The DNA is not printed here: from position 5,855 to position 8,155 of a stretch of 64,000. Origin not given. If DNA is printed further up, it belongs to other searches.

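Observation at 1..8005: Operon resembling a duplicated, split Aas system, co-transcribed with FakA/FakB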

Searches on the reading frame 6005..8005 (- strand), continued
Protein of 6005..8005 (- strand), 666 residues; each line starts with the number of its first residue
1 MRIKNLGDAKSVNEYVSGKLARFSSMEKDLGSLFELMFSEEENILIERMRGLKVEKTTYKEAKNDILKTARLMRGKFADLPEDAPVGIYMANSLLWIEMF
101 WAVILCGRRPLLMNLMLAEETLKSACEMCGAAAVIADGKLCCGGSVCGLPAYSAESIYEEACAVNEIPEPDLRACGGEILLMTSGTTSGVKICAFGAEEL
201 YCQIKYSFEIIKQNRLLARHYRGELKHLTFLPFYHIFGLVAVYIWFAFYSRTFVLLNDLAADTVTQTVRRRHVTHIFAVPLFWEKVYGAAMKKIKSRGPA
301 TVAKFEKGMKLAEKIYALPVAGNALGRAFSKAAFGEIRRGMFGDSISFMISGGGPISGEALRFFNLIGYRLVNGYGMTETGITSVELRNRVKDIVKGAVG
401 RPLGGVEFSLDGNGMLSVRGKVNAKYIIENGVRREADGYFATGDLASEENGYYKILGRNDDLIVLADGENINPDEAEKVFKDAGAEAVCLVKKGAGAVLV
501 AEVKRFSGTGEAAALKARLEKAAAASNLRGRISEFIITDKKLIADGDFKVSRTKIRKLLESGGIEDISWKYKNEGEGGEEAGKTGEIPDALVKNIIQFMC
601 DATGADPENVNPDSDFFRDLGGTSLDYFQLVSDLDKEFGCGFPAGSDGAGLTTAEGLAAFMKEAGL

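Call 21: search_protein_families(library=ncbifam, proteins=[L034:14941-15975:+, L034:17856-19220:+, L034:20883-21827:+], max_evalue=0.001)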
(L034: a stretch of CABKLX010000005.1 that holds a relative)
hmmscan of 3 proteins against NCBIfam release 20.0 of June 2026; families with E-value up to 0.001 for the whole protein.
L034:14941-15975:+ (344 aa): 5 families
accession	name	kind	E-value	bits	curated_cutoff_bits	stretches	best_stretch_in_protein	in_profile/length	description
NF047349.1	4PPT_AusB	equivalog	4.7e-09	36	225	1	178-286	47-150/205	aureusimine biosynthesis 4'-phosphopantetheinyl transferase AusB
NF007604.0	PRK10251.1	equivalog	4.2e-07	29.7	169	1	199-287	78-164/209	enterobactin synthase subunit EntD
NF007676.0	PRK10351.1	equivalog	2.3e-06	27.3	174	1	208-295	66-154/195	4'-phosphopantetheinyl transferase AcpT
TIGR00556.1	pantethn_trn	domain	2.5e-06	27.6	45.35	1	228-288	4-68/128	phosphopantetheine--protein transferase domain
NF042922.1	4PPT_HetI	equivalog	0.00058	19.2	370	1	203-286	97-181/235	4'-phosphopantetheinyl transferase HetI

L034:17856-19220:+ (454 aa): 4 families
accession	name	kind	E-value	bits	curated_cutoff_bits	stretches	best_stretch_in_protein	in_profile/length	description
TIGR00792.1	gph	subfamily_domain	2.5e-12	46.2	231.35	1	66-429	42-407/437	glycoside-pentoside-hexuronide (GPH):cation symporter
NF007749.0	PRK10429.1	equivalog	8.6e-12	44.6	456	1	49-437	30-428/473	melibiose:sodium transporter MelB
NF007237.0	PRK09669.1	subfamily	3.1e-08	32.7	610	1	66-433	52-417/461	putative symporter YagG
NF008526.0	PRK11462.1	equivalog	5.7e-06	25.4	836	1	46-160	30-144/460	glycoside-pentoside-hexuronide family transporter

L034:20883-21827:+ (314 aa): 2 families
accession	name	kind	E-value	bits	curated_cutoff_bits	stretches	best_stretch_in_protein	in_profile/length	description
NF047920.1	lactonase_UilS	equivalog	1.2e-05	25.2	400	0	112-178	42-111/285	UilS family quorum-quenching N-acyl-homoserine lactonase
TIGR01607.1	PST-A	paralog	1.6e-05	24.2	218.25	0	241-293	261-312/332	Plasmodium subtelomeric family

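Call 26: search_solved_structures(query=window:6005-8005:-, max_evalue=0.00001)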
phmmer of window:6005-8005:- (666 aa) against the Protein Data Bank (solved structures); distinct sequences matched with E-value up to 0.00001: 21.
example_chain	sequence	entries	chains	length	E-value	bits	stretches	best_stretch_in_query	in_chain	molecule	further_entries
5x8f_A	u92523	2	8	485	1.3e-11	46.6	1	344-484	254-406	2-succinylbenzoate--CoA ligase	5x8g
5buq_A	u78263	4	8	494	1.3e-11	46.6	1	344-485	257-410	2-succinylbenzoate--CoA ligase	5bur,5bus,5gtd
2qvx_X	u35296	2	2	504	4.4e-10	41.6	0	432-485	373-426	4-Chlorobenzoate CoA Ligase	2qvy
3cw8_X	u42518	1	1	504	5.1e-10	41.4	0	433-486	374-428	4-chlorobenzoyl CoA ligase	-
2qvz_X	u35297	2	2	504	6.8e-10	41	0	434-486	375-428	4-Chlorobenzoate CoA Ligase/Synthetase | 4-Chlorobenzoate CoA Ligase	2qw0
1t5d_X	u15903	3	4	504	7.8e-10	40.8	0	434-486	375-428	4-chlorobenzoyl CoA ligase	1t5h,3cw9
3ipl_A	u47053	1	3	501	1.7e-09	39.7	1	349-490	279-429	2-succinylbenzoate--CoA ligase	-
3dlp_X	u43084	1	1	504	6.9e-09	37.7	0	178-290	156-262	4-Chlorobenzoate CoA Ligase/Synthetase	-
4ir7_A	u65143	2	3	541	1.4e-08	36.7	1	350-499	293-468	Long chain fatty acid CoA ligase FadD10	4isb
4fuq_A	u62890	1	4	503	2.6e-08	35.8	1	347-482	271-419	Malonyl CoA synthetase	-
5mso_A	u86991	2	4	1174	3.1e-08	35.5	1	333-660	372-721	Carboxylic acid reductase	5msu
7a9j_A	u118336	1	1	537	4.4e-08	35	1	348-504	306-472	Cfl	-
4fut_A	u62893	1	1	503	5.2e-08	34.8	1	347-480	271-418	Malonyl CoA synthetase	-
4gxr_A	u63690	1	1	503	5.6e-08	34.7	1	348-480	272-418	Malonyl CoA synthetase, Benzoate-CoA ligase Chimeric protein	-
4gxq_A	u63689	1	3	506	6.6e-08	34.4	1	347-479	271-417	Malonyl CoA synthetase, Benzoate-CoA ligase Chimeric protein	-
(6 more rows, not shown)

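Call 31: search_protein_families(library=pfam, proteins=[P0020, L012:14967-15362:+], max_evalue=0.001)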
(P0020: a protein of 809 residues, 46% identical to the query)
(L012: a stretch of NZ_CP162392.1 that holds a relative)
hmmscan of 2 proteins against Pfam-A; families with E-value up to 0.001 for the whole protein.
P0020 (809 aa): 2 families
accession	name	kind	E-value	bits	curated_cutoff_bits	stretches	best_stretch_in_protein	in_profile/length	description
PF00501.34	AMP-binding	-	3.2e-38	132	29.9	1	218-576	18-381/384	AMP-binding enzyme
PF00550.31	PP-binding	-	5.7e-10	39.7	20.8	1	741-806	3-67/67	Phosphopantetheine attachment site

L012:14967-15362:+ (132 aa): 1 family
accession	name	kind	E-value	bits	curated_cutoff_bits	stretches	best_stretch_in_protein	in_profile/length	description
PF04970.19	LRAT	-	4.4e-19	69.4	24.3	1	8-118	3-119/120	Lecithin retinol acyltransferase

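Call 35: search_solved_structures(query=L034:17856-19220:+, max_evalue=0.01)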
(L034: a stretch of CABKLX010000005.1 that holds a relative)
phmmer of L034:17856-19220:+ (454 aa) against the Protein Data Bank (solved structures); distinct sequences matched with E-value up to 0.01: 0.

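Call 36: search_solved_structures(query=L034:14941-15975:+, max_evalue=0.01)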
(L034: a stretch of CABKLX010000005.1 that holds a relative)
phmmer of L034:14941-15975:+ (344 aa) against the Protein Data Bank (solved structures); distinct sequences matched with E-value up to 0.01: 9.
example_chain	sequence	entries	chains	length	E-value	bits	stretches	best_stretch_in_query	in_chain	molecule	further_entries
4dot_A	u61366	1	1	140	1.7e-07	34.4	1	7-123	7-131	Group XVI phospholipase A2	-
4fa0_A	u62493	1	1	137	2e-07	34.1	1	7-122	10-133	Group XVI phospholipase A1/A2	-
7zom_A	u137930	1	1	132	2.3e-07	33.9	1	7-122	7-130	Phospholipase A and acyltransferase 3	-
7c3z_A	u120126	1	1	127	1.3e-05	28.2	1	7-117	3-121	HRAS-like suppressor 3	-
4q95_A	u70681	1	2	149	1.8e-05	27.7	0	78-122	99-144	HRAS-like suppressor 3, Lecithin retinol acyltransferase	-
2kyt_A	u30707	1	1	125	2.1e-05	27.5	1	7-116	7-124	Group XVI phospholipase A2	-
4dpz_X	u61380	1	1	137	2.2e-05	27.4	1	9-124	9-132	HRAS-like suppressor 2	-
2lkt_A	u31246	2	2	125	0.0016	21.3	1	7-112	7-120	Retinoic acid receptor responder protein 3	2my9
7zot_A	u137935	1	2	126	0.0021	20.9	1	7-111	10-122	Phospholipase A and acyltransferase 4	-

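Call 41: search_protein_families(library=pfam, proteins=[L010:18405-18833:+, L012:7962-8912:+, L026:7251-8933:+, L042:8915-9766:-, L012:21055-21705:-], max_evalue=0.01)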
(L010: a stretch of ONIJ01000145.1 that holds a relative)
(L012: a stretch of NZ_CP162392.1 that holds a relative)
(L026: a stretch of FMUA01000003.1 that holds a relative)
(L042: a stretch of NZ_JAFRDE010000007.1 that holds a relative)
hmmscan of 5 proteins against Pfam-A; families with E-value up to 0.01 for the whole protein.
L010:18405-18833:+ (142 aa): 6 families
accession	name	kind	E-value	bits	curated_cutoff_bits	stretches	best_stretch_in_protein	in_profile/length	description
PF13248.11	Zn_ribbon_3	-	3.5e-05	23.5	27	1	2-23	4-25/26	zinc-ribbon domain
PF24800.1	DUF7702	-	0.00012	21.9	27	1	48-126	103-171/244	Domain of unknown function (DUF7702)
PF13240.11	Zn_Ribbon_1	-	0.00031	20.9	25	1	3-24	2-23/23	zinc-ribbon domain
PF12773.13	DZR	-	0.0017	18.9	27.3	1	3-24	1-22/45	Double zinc ribbon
PF13828.11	DUF4190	-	0.002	18.3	35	0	52-117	6-62/62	Domain of unknown function (DUF4190)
PF07666.16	MpPF26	-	0.0085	16.6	37.2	0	52-118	2-75/75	M penetrans paralogue family 26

L012:7962-8912:+ (316 aa): 1 family
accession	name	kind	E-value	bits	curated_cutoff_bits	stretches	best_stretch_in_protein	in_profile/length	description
PF02368.24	Big_2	-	4.4e-08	33.4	22.8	1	119-194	3-77/79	Bacterial Ig-like domain (group 2)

L026:7251-8933:+ (560 aa): 2 families
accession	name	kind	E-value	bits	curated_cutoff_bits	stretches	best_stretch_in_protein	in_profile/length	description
PF02690.20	Na_Pi_cotrans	-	1.8e-58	196.9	29.1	2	24-159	1-136/137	Na+/Pi-cotransporter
PF01895.24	PhoU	-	3.7e-22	78.9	23.5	2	357-442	2-88/89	PhoU domain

L042:8915-9766:- (283 aa): 1 family
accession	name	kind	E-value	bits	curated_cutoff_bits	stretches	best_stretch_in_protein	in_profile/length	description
PF12811.12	BaxI_1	-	7.5e-46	157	26.2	1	24-279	1-232/233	Bax inhibitor 1 like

L012:21055-21705:- (216 aa): 5 families
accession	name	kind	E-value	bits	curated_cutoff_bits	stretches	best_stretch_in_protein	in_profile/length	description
PF04542.20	Sigma70_r2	-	1.6e-15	57.1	24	1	8-72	3-67/71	Sigma-70 region 2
PF04545.22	Sigma70_r4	-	1.4e-12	47.4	24.1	1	163-211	1-49/50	Sigma-70, region 4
PF08281.18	Sigma70_r4_2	-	3.4e-06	27.1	25.7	1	158-196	2-40/54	Sigma-70, region 4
PF04539.22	Sigma70_r3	-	3e-05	24.5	25.3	1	84-137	1-54/78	Sigma-70 region 3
PF01381.28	HTH_3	-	0.00076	19.9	23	0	183-205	10-32/55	Helix-turn-helix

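Call 42: search_solved_structures(query=A1, max_evalue=1e-8)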
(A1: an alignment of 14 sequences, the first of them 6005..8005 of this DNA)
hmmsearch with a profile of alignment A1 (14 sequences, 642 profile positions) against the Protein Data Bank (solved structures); distinct sequences matched with E-value up to 1e-8: 65 (the best 60 are shown).
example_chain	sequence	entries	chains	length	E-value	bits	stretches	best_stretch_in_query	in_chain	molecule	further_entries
5buq_A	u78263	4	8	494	3.4e-23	84.8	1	328-474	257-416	2-succinylbenzoate--CoA ligase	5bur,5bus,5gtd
5x8f_A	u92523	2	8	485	6.5e-23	83.9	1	328-467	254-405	2-succinylbenzoate--CoA ligase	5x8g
2qvx_X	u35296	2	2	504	2.3e-20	75.5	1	351-498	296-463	4-Chlorobenzoate CoA Ligase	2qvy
3ipl_A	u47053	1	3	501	3.1e-20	75.1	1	335-483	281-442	2-succinylbenzoate--CoA ligase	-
3cw8_X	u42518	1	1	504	4.6e-20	74.5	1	396-498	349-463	4-chlorobenzoyl CoA ligase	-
2qvz_X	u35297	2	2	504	7.8e-20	73.7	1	396-498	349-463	4-Chlorobenzoate CoA Ligase/Synthetase | 4-Chlorobenzoate CoA Ligase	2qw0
1t5d_X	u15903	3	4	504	9.1e-20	73.5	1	396-498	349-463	4-chlorobenzoyl CoA ligase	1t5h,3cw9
7a9j_A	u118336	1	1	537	5.6e-19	70.9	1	333-544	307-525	Cfl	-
7a9i_A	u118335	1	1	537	5.9e-19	70.8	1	333-544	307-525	Cfl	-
3dlp_X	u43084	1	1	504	2.4e-18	68.8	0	396-498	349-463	4-Chlorobenzoate CoA Ligase/Synthetase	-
3r44_A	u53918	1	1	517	6.6e-16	60.8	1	331-498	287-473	fatty acyl CoA synthetase FADD13 (FATTY-ACYL-CoA SYNTHETASE)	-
4gxq_A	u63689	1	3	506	4.3e-12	48.2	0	331-520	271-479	Malonyl CoA synthetase, Benzoate-CoA ligase Chimeric protein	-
2ehs_A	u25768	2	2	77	5.8e-12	47.7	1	566-638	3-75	Acyl carrier protein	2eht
5mso_A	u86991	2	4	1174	7.6e-12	47.3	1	319-638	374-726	Carboxylic acid reductase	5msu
6nj0_A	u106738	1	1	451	1.2e-11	46.6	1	329-486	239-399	2-succinylbenzoate--CoA ligase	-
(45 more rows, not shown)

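Call 52: predict_structure(alignment_id=A1)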
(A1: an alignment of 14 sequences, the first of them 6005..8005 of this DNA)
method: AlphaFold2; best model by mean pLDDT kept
length: 666 residues; sequences in the alignment: 14
mean_pLDDT: 74.8   pTM: 0.66
mean pLDDT of the five models: 74.8, 71.9, 71.9, 71.6, 65.2
residues with pLDDT >= 90: 74; 70-90: 400; 50-70: 127; < 50: 65
segments of 3 or more residues with pLDDT < 50: 1-3, 185-187, 216-221, 223-259, 572-585
pLDDT, mean of each block of 10 residues (from residue 1): 52 72 86 81 64 69 91 91 89 76 91 77 86 81 76 90 84 83 62 83 72 53 44 38 40 35 58 62 76 84 92 87 87 86 72 73 89 64 67 80 79 81 80 78 78 75 80 82 79 86 73 85 83 88 63 81 78 41 53 89 84 82 83 82 59 82 67
secondary structure, 60 per line:
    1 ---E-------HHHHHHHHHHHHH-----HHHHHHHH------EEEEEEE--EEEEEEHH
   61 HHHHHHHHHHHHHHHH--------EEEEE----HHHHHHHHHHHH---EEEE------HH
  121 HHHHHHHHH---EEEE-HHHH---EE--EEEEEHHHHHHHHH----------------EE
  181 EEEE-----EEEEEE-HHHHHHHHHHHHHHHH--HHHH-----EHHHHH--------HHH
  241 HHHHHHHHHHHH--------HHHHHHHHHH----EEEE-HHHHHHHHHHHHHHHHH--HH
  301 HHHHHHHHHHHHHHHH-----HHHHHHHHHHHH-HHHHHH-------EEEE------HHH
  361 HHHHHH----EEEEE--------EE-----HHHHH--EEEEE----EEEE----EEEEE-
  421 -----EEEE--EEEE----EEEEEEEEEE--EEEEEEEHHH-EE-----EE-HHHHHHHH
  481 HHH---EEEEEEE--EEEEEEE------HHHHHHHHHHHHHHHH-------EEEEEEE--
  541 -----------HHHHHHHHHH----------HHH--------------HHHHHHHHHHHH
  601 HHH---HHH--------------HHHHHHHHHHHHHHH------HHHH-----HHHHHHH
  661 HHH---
elements in order (helices of 4 or more, strands of 3 or more residues): H12-24 H30-37 E44-50 E53-58 H59-76 E85-89 H94-105 E109-112 H119-129 E133-136 H138-141 E149-153 H154-162 E179-184 E190-195 H197-212 H215-218 H225-229 H238-252 H261-270 E275-278 H280-296 H299-316 H322-333 H335-340 E348-351 H358-366 E371-375 H391-395 E398-402 E407-410 E415-419 E426-429 E432-435 E440-449 E452-458 H473-483 E487-493 E496-502 H509-524 E532-538 H552-561 H589-603 H624-638 H645-648 H654-663

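Call 54: fold_search(model_id=the predicted structure, library=pdb)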
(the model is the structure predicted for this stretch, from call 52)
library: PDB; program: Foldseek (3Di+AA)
matches with E <= 10: 1512; with E <= 0.001: 622
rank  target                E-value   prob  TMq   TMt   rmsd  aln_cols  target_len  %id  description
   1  4r0m_A                1.7e-21  1.00  0.57  0.59  13.6       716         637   14  Structure of McyG A-PCP complexed with phenylalanyl-adenylate (released 2015-04-15)
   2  5msw                  2.0e-20  1.00  0.52  0.49  15.2       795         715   14  Structure of the A-PCP didomain of carboxylic acid reductase (CAR) from Segniliparus rugosus in complex with AMP (released 2017-07-05)
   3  5mss                  1.6e-19  1.00  0.45  0.42  14.5       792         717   15  Structure of the A-PCP didomain of carboxylic acid reductase (CAR) from Segniliparus rugosus in complex with AMP (released 2017-07-05)
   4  9meh                  5.5e-19  1.00  0.51  0.21  10.2       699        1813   16  Crystal structure of the dimodular LgrA after protein ligation (released 2025-03-05)
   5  5x8g_B                9.7e-19  1.00  0.43  0.57  11.8       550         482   19  Binary complex structure of a double mutant I454RA456K of o-Succinylbenzoate CoA Synthetase (MenE) from Bacillus Subti (released 2017-06-07)
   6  5x8f_A                1.2e-18  1.00  0.43  0.58  11.6       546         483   19  Ternary complex structure of a double mutant I454RA456K of o-Succinylbenzoate CoA Synthetase (MenE) from Bacillus Subt (released 2017-06-07)
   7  5bus_A                1.3e-18  1.00  0.53  0.72   6.9       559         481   19  O-succinylbenzoate Coenzyme A Synthetase (MenE) from Bacillus Subtilis, in complex with AMP (released 2015-08-26)
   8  5x8f_D                1.4e-18  1.00  0.43  0.57  11.7       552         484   19  Ternary complex structure of a double mutant I454RA456K of o-Succinylbenzoate CoA Synthetase (MenE) from Bacillus Subt (released 2017-06-07)
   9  7thq_A                1.5e-18  1.00  0.42  0.54  12.1       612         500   13  Crystal structure of PltF trapped with PigG using a proline adenosine vinylsulfonamide inhibitor (released 2022-11-30)
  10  4r0m_B                1.6e-18  1.00  0.54  0.64   7.3       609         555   13  Structure of McyG A-PCP complexed with phenylalanyl-adenylate (released 2015-04-15)
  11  9up2_A                2.0e-18  1.00  0.53  0.25  15.8       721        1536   15  PvdL-E2-C3-A3-PCP3 in complex with MLP (NRPS cross-module) (released 2026-04-01)
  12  5x8g_D                2.7e-18  1.00  0.43  0.58  11.6       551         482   18  Binary complex structure of a double mutant I454RA456K of o-Succinylbenzoate CoA Synthetase (MenE) from Bacillus Subti (released 2017-06-07)
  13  3r44                  3.3e-18  1.00  0.48  0.61   8.4       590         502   15  Mycobacterium tuberculosis fatty acyl CoA synthetase (released 2012-02-08)
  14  5x8f_B                4.0e-18  1.00  0.43  0.57  11.6       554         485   18  Ternary complex structure of a double mutant I454RA456K of o-Succinylbenzoate CoA Synthetase (MenE) from Bacillus Subt (released 2017-06-07)
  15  5gtd_A                4.5e-18  1.00  0.51  0.69   6.9       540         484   19  o-Succinylbenzoate CoA Synthetase (MenE) from Bacillus Subtilis in Complex with the Acyl-adenylate Intermediate OSB-AM (released 2017-01-04)
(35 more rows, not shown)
